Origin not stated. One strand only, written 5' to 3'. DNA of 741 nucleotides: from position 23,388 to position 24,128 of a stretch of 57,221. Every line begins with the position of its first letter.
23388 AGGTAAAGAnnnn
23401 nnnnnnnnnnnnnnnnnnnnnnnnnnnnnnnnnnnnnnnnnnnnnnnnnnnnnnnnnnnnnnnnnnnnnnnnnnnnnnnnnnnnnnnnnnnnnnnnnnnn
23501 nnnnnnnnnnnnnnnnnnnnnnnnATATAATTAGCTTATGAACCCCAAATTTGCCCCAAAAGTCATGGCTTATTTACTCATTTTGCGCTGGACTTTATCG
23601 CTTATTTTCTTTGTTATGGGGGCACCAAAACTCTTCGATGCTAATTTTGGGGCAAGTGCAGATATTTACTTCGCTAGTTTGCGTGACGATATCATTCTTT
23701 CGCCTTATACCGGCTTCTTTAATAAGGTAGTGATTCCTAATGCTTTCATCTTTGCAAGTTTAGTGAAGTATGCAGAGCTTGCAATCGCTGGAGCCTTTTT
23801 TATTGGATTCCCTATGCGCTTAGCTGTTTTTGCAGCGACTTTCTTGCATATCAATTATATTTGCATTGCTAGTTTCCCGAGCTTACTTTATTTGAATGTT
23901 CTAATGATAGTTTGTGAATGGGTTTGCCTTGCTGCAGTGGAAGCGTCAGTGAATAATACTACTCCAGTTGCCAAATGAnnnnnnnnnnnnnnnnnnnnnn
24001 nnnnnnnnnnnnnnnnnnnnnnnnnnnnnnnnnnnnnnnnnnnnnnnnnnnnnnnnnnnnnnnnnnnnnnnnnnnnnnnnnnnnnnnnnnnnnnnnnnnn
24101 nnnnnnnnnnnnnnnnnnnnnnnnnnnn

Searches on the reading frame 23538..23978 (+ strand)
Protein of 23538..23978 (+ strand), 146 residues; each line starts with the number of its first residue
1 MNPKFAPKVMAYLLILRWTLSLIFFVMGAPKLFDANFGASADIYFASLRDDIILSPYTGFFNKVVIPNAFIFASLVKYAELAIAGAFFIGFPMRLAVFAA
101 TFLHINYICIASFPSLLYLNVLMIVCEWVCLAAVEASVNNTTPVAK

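Call 31: search_protein_families(library=pfam, proteins=[window:23538-23978:+], max_evalue=0.001)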
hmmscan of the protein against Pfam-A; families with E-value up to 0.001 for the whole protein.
window:23538-23978:+ (146 aa): 1 family
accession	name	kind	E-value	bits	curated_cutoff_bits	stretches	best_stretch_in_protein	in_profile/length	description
PF07681.17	DoxX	-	3.5e-06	28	23.6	1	13-107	2-79/85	DoxX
